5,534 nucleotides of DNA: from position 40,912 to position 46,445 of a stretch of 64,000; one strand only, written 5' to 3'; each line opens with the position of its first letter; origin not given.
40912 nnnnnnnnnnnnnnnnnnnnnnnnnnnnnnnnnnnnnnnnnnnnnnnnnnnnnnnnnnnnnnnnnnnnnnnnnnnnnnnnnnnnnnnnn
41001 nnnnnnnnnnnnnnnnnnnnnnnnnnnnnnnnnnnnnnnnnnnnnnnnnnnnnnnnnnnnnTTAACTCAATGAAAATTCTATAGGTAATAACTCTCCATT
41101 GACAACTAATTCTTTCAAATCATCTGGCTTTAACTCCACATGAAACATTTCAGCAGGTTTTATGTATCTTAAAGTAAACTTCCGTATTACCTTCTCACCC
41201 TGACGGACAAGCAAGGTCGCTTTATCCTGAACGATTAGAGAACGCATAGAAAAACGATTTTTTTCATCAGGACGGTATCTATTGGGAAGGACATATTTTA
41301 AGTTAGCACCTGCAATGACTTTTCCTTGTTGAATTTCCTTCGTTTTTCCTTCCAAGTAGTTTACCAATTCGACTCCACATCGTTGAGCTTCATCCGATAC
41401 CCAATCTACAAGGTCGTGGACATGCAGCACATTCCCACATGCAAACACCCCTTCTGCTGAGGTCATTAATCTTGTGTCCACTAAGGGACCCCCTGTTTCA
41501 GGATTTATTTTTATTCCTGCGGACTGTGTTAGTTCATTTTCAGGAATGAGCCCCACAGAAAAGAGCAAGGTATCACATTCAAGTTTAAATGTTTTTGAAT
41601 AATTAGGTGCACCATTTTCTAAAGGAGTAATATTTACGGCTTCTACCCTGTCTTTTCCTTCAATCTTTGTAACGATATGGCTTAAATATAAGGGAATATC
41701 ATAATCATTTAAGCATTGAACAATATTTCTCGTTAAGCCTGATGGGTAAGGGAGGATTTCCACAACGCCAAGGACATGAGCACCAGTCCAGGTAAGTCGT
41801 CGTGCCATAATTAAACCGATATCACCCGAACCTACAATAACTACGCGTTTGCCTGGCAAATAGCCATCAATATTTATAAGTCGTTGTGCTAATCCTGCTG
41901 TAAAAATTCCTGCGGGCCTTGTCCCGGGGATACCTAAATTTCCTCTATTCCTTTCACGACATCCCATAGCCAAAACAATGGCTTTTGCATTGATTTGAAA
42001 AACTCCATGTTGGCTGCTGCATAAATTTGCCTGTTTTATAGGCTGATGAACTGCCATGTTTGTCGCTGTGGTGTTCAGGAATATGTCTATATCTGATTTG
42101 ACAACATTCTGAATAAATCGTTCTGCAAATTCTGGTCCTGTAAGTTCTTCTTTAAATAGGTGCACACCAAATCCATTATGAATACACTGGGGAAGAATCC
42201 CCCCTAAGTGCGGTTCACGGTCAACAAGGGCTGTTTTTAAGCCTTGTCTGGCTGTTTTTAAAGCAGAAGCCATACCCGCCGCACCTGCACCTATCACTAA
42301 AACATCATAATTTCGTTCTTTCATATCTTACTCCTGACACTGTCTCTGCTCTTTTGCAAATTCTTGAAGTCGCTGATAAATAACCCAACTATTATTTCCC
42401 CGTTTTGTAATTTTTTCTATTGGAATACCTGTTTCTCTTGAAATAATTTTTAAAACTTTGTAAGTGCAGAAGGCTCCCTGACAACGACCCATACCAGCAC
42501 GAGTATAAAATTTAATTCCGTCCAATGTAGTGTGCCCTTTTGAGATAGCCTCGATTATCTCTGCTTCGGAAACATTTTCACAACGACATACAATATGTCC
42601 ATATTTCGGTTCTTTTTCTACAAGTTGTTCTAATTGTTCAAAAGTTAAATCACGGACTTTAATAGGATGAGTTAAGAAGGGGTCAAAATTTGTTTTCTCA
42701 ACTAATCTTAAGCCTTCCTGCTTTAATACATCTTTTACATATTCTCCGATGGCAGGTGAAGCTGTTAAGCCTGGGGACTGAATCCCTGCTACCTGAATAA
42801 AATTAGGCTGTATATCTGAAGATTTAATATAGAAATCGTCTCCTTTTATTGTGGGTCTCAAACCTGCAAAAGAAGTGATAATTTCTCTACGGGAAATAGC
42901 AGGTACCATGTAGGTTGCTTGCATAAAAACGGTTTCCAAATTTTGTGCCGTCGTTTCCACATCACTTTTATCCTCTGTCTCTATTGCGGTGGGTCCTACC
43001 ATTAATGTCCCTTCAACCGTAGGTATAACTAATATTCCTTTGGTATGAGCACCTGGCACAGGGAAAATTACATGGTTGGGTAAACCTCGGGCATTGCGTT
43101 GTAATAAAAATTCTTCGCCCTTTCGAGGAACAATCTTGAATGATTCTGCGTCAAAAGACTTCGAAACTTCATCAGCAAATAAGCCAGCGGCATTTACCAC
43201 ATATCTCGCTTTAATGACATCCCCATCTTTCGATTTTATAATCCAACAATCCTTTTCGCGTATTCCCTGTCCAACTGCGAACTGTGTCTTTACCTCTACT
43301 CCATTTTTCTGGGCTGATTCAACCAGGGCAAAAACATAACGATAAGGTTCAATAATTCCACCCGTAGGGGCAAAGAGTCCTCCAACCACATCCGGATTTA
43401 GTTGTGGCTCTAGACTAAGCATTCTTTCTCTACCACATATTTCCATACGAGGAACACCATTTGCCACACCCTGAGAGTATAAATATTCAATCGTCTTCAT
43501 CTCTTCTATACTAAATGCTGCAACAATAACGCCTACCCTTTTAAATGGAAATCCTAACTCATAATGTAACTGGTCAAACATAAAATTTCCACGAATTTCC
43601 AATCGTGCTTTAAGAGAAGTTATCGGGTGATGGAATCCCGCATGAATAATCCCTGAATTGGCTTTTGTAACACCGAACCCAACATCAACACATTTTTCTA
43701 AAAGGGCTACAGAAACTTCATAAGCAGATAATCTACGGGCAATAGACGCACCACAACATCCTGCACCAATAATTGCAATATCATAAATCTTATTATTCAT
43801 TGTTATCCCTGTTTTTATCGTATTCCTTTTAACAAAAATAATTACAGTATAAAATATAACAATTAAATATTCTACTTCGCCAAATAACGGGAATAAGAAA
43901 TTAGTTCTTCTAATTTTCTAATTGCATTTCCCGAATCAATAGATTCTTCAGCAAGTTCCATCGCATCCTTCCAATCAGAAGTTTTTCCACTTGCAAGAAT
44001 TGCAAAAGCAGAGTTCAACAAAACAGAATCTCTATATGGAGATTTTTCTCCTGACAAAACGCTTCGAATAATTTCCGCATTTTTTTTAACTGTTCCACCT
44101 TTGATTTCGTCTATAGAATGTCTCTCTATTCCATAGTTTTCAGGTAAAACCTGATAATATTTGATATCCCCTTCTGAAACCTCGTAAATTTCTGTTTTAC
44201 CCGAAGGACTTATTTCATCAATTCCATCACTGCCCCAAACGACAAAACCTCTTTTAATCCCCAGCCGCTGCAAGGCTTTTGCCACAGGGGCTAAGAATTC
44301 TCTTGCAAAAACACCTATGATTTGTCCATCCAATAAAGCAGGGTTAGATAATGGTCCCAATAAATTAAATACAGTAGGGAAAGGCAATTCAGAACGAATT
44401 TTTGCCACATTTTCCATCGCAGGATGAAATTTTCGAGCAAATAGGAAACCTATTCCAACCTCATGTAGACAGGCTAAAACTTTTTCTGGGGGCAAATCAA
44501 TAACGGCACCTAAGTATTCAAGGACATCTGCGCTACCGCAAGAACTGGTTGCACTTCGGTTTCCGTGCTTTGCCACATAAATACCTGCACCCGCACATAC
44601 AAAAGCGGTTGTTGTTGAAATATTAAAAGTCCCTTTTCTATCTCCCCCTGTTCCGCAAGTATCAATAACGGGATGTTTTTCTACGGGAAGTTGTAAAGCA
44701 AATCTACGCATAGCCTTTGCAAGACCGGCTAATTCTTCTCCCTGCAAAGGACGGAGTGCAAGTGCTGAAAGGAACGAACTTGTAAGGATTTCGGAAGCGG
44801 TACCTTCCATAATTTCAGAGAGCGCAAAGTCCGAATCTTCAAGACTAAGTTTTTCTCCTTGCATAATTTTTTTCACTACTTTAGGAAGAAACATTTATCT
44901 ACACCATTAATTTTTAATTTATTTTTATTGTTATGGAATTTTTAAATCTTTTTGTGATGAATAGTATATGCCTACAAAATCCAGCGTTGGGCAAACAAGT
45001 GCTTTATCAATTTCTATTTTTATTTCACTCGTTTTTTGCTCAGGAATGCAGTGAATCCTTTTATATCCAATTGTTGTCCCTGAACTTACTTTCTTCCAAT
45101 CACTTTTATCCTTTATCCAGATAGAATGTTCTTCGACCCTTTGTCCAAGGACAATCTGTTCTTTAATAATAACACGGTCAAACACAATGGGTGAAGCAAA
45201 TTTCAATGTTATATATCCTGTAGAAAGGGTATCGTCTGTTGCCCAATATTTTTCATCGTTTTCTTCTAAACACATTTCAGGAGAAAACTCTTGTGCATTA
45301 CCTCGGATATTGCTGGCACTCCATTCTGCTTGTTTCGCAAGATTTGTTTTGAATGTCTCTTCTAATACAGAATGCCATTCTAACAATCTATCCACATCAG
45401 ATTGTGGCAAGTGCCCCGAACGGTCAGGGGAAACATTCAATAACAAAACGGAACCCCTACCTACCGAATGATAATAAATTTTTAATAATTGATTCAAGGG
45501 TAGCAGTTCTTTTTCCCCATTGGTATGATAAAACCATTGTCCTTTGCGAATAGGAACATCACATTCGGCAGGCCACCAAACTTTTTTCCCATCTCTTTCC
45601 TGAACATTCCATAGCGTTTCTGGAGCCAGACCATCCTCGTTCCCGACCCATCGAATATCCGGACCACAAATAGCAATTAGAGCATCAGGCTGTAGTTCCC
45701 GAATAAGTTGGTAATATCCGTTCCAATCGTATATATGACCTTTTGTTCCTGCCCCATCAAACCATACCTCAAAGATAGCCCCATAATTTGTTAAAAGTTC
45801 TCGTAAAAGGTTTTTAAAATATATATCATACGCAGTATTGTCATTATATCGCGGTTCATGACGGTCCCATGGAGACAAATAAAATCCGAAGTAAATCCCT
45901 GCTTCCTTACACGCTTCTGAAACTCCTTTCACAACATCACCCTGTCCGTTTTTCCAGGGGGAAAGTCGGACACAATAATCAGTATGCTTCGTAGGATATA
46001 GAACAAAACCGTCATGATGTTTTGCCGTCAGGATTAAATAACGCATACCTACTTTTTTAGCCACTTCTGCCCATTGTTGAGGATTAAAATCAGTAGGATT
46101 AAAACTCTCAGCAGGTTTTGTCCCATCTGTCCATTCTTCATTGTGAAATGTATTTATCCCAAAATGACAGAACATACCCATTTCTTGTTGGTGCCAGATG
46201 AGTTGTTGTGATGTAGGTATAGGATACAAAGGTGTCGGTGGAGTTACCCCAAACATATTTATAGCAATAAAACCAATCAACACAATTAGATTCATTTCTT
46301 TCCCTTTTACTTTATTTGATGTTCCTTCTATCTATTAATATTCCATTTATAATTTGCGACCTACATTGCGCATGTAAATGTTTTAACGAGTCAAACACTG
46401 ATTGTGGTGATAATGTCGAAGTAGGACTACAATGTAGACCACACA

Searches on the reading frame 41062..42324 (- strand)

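Call 16: search_protein_families(library=pfam, proteins=[window:41062-42324:-], max_evalue=0.001)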
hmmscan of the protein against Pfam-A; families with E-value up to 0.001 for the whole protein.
window:41062-42324:- (420 aa): 15 families
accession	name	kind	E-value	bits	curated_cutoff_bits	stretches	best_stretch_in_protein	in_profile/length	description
PF07992.20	Pyr_redox_2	-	1.3e-32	113.8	26.1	1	6-301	1-279/291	Pyridine nucleotide-disulphide oxidoreductase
PF00890.30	FAD_binding_2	-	5.6e-13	49.3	20.4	1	7-42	1-36/414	FAD binding domain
PF12831.13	FAD_oxidored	-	4.4e-12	46.5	27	1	7-44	1-38/416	FAD dependent oxidoreductase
PF00070.33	Pyr_redox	-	2.2e-11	44.5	22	1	160-232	1-79/82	Pyridine nucleotide-disulphide oxidoreductase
PF13450.12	NAD_binding_8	-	8.3e-10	39.2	21.9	1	10-44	1-35/68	NAD(P)-binding Rossmann-like domain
PF03486.20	HI0933_like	-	3.2e-07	30.5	50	1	7-43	2-38/244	HI0933-like protein Rossmann domain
PF01266.30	DAO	-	6.6e-07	29.6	27.9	1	7-41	1-35/353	FAD dependent oxidoreductase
PF01494.25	FAD_binding_3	-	2e-06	27.7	22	0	6-37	2-33/349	FAD binding domain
PF13738.12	Pyr_redox_3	-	6.6e-06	26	30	0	9-37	1-30/305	Pyridine nucleotide-disulphide oxidoreductase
PF01134.28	GIDA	-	9.6e-06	25.3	22.1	1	7-37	1-29/391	Glucose inhibited division protein A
PF05834.18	Lycopene_cycl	-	2.3e-05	24.1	23.4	0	7-39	1-35/380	Lycopene cyclase protein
PF01946.23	Thi4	-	2.7e-05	23.9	26.2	0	5-42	17-55/235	Thi4 family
PF02826.25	2-Hacid_dh_C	-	0.0002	21.2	25.1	0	156-187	34-65/178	D-isomer specific 2-hydroxyacid dehydrogenase, NAD binding domain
PF13241.12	NAD_binding_7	-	0.00034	21.6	22.1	0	157-185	6-34/104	Putative NAD(P)-binding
PF00106.31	adh_short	-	0.00071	19.5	26.6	0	8-120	3-116/195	short chain dehydrogenase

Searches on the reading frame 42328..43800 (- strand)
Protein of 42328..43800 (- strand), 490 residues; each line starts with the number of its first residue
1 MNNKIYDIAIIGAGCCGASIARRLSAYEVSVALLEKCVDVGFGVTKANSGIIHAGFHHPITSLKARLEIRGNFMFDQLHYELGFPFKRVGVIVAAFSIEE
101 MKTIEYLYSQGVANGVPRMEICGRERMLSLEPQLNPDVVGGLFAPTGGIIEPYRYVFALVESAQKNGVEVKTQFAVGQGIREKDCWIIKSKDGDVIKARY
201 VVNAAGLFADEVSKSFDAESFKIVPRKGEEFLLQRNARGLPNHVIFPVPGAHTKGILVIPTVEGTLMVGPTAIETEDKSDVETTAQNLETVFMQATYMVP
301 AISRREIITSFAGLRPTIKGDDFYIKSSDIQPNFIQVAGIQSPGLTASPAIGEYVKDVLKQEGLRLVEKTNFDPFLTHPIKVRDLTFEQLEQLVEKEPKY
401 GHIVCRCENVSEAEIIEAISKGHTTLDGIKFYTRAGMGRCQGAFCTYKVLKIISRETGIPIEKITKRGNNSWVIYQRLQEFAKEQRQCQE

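Call 16: search_protein_families(library=pfam, proteins=[window:42328-43800:-], max_evalue=0.001)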
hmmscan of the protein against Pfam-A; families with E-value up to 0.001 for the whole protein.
window:42328-43800:- (490 aa): 6 families
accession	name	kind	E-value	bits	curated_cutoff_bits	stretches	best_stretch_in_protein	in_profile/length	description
PF01266.30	DAO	-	5.6e-66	223.9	27.9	1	7-356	1-351/353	FAD dependent oxidoreductase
PF04324.20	Fer2_BFD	-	4e-14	53.1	26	1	403-454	1-49/50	BFD-like [2Fe-2S] binding domain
PF07992.20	Pyr_redox_2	-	3.2e-08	33.8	26.1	0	6-47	1-45/291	Pyridine nucleotide-disulphide oxidoreductase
PF17806.6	SO_alpha_A3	-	9.9e-06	26.2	23.1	1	404-464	6-66/87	Sarcosine oxidase A3 domain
PF13450.12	NAD_binding_8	-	0.00035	21.2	21.9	1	10-45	1-36/68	NAD(P)-binding Rossmann-like domain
PF01946.23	Thi4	-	0.00047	19.9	26.2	0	6-44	18-57/235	Thi4 family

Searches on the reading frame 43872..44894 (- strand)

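Call 16: search_protein_families(library=pfam, proteins=[window:43872-44894:-], max_evalue=0.001)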
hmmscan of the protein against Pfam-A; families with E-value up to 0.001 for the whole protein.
window:43872-44894:- (340 aa): 2 families
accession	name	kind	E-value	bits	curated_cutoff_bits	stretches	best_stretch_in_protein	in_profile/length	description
PF00591.27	Glycos_transf_3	-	5e-88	295.4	27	1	75-324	3-252/253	Glycosyl transferase family, a/b domain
PF02885.22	Glycos_trans_3N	-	2.7e-16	59.5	26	1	6-66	3-63/63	Glycosyl transferase family, helical bundle domain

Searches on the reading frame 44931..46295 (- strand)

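Call 16: search_protein_families(library=pfam, proteins=[window:44931-46295:-], max_evalue=0.001)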
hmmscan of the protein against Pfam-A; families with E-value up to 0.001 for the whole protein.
window:44931-46295:- (454 aa): 3 families
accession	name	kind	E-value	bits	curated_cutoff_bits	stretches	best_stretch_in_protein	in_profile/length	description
PF01120.23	Alpha_L_fucos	-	1.1e-40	140.6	25.2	1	36-307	32-336/345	Alpha-L-fucosidase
PF00754.31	F5_F8_type_C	-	8.1e-05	23.2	28.2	1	335-430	10-113/127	F5/8 type C domain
PF14871.12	GHL6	-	0.00057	20.5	35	0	72-134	2-58/132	Hypothetical glycosyl hydrolase 6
